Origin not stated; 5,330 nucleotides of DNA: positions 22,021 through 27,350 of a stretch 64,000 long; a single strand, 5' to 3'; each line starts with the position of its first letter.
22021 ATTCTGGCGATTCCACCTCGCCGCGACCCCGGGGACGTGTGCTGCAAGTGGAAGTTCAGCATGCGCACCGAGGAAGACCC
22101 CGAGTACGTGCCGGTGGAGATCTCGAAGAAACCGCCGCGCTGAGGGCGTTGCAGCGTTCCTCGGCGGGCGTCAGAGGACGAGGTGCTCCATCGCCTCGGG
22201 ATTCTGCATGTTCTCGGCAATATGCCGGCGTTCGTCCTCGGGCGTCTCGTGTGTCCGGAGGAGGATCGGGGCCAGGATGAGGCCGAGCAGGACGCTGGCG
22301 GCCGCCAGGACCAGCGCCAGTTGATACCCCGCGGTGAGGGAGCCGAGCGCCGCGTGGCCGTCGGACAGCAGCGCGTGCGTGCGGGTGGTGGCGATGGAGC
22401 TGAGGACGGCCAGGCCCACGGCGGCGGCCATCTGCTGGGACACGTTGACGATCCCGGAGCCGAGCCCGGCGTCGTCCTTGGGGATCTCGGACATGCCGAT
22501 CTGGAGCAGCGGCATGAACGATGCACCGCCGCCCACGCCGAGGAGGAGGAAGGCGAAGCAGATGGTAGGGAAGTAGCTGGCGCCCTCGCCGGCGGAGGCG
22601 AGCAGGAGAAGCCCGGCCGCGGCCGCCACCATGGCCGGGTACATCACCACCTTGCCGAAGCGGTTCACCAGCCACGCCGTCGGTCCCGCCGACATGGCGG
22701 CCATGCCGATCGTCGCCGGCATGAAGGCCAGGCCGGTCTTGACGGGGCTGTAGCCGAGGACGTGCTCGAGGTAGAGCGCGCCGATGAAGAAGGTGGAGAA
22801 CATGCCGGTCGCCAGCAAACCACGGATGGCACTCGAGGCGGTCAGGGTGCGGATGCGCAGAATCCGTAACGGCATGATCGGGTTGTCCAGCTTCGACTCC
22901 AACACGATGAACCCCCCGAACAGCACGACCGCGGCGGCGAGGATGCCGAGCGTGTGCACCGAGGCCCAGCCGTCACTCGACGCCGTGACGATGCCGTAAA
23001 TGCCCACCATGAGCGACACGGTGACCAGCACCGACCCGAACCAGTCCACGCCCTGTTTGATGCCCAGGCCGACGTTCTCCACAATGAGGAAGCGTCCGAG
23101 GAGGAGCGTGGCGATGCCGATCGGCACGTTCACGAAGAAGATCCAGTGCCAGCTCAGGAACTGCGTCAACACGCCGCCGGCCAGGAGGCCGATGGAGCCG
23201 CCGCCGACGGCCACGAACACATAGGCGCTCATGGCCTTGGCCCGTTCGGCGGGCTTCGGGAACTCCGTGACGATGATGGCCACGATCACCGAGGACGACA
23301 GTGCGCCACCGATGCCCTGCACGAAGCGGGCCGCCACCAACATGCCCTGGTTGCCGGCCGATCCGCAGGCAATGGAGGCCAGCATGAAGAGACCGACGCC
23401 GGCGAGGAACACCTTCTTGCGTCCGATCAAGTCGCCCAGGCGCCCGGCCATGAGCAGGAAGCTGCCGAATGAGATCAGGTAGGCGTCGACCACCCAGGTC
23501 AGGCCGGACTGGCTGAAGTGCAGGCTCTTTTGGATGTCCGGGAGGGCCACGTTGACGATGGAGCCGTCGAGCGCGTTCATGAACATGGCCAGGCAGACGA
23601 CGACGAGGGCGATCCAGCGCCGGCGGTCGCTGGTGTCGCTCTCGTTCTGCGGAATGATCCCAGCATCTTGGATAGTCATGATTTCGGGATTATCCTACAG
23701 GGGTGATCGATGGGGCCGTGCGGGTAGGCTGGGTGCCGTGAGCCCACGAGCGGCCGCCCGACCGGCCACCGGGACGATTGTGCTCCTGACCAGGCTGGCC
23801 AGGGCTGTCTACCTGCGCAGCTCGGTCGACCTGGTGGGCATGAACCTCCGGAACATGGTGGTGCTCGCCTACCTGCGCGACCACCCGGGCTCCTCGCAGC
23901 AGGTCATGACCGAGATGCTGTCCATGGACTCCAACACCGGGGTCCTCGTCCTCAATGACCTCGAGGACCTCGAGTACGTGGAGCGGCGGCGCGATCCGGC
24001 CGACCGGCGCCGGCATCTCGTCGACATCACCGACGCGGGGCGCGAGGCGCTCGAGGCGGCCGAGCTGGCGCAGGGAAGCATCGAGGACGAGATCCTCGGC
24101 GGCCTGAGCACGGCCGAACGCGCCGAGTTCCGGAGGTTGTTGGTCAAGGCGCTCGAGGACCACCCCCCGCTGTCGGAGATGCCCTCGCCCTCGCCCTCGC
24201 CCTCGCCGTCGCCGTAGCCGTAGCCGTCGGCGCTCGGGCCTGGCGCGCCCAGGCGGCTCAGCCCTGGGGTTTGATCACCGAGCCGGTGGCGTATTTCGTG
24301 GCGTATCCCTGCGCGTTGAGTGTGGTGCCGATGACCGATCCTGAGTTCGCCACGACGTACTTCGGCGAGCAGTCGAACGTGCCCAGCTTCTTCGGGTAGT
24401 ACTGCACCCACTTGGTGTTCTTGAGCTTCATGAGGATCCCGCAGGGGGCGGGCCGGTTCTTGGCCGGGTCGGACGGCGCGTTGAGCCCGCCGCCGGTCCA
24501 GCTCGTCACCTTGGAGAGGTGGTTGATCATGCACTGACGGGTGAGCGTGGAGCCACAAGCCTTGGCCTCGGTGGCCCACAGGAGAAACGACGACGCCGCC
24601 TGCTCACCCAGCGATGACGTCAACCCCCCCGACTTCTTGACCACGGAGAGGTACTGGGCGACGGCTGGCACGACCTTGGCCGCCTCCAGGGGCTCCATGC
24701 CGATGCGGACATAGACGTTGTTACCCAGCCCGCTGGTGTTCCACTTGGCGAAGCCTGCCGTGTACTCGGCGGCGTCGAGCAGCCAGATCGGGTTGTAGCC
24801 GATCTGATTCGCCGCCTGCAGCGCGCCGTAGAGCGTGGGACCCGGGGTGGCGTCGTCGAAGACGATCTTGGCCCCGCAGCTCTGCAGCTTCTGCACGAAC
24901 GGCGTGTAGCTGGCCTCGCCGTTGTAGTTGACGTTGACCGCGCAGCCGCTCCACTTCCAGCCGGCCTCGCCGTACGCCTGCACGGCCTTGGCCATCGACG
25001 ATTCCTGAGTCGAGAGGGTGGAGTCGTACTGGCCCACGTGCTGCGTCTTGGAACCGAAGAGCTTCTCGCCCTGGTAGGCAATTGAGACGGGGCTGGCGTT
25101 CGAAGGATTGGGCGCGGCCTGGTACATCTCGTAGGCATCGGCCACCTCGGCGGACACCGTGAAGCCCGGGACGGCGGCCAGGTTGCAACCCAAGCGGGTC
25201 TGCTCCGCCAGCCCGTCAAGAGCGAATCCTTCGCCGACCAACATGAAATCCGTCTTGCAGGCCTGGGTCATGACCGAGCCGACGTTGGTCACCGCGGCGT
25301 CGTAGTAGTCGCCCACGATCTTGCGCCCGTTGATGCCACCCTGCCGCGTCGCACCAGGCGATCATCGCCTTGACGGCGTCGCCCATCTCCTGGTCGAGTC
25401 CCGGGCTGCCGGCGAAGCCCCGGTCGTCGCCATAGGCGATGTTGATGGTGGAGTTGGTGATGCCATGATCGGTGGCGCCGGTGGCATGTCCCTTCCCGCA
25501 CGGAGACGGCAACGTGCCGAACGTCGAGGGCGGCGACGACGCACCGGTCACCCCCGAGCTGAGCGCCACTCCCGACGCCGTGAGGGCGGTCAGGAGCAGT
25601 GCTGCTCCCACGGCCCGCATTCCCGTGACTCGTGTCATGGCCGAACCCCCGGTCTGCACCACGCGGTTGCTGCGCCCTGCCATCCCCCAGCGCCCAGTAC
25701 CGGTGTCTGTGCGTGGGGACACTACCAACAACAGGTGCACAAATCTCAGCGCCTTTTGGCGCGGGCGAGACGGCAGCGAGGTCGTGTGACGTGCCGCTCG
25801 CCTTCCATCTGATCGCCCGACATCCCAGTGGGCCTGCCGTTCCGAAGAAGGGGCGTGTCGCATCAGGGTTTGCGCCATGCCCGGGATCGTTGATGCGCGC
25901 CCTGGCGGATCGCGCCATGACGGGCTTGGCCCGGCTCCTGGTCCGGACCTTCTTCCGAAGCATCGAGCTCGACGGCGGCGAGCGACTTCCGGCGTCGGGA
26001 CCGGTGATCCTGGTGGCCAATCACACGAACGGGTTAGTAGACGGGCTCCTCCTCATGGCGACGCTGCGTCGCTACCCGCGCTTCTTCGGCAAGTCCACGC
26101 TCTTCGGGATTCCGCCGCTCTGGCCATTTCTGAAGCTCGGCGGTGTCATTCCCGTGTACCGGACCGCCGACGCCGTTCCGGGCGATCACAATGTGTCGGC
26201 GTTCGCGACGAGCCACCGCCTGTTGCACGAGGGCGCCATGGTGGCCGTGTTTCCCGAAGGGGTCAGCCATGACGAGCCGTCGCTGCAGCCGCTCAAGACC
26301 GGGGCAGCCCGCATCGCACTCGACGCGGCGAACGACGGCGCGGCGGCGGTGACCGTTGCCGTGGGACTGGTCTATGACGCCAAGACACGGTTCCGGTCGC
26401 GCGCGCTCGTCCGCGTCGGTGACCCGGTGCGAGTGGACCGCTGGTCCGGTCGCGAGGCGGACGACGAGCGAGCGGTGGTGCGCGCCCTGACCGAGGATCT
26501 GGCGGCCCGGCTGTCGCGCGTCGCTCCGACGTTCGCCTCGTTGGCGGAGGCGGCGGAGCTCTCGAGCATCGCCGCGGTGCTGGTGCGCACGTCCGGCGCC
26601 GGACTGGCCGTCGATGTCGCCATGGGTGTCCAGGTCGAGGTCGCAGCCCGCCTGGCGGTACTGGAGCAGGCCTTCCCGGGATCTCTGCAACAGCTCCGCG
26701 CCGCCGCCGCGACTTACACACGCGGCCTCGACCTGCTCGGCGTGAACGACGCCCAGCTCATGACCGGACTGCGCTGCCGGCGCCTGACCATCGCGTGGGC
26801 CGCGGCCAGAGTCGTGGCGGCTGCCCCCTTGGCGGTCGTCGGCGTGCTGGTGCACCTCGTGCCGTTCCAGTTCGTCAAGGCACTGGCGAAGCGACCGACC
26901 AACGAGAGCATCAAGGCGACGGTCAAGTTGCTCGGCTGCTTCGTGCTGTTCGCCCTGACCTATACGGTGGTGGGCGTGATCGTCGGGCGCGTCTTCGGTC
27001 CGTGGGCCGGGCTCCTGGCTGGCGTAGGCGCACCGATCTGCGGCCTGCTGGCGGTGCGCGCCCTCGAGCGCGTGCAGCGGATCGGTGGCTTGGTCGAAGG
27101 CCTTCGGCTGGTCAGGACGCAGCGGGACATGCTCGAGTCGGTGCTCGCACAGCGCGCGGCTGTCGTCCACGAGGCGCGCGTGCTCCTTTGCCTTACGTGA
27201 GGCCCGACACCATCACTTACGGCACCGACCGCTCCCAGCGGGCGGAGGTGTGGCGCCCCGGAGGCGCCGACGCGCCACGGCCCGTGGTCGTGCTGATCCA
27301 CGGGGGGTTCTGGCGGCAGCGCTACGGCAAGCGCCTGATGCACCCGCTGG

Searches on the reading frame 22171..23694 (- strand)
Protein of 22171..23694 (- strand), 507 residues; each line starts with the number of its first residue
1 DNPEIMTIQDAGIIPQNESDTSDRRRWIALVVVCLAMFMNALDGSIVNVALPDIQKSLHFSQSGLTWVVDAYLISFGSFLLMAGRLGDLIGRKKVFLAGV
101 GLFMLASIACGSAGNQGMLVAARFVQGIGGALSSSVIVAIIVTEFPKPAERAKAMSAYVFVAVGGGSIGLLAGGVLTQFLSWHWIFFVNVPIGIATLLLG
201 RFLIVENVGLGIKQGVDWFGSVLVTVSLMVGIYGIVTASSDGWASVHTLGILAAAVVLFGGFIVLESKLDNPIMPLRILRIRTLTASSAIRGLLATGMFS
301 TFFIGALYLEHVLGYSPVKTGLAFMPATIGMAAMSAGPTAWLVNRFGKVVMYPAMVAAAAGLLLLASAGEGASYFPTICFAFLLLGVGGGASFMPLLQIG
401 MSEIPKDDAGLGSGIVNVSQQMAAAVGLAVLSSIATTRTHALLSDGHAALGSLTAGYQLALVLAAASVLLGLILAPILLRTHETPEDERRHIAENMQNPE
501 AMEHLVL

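Call 35: search_protein_families(library=pfam, proteins=[window:22171-23694:-], max_evalue=0.0001)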
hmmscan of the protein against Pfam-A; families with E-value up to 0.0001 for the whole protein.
window:22171-23694:- (507 aa): 2 families
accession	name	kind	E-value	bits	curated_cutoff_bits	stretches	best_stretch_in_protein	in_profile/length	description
PF07690.21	MFS_1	-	1.2e-48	166.3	33.4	1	33-427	1-346/347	Major Facilitator Superfamily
PF00083.30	Sugar_tr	-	9.9e-08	31.7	22.3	1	32-202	4-190/452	Sugar (and other) transporter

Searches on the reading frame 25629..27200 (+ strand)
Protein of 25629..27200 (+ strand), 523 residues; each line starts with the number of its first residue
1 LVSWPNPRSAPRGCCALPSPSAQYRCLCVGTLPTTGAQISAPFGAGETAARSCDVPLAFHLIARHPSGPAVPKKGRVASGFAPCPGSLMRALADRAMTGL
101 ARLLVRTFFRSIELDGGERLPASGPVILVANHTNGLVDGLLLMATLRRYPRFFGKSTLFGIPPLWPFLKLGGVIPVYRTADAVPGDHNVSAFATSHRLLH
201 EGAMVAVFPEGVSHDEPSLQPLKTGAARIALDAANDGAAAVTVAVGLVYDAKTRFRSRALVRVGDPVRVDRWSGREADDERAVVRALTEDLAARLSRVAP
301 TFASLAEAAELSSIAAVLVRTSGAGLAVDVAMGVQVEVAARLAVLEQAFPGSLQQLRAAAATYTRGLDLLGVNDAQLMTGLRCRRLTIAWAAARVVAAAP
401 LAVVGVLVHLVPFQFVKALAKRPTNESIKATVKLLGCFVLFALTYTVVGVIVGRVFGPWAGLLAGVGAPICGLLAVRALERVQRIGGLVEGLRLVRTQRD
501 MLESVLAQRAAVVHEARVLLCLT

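Call 35: search_protein_families(library=pfam, proteins=[window:25629-27200:+], max_evalue=0.0001)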
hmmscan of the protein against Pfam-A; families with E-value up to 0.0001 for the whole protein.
window:25629-27200:+ (523 aa): 1 family
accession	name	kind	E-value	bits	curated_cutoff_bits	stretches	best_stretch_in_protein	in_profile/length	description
PF01553.26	Acyltransferase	-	1e-19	71.1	23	1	112-244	2-130/132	Acyltransferase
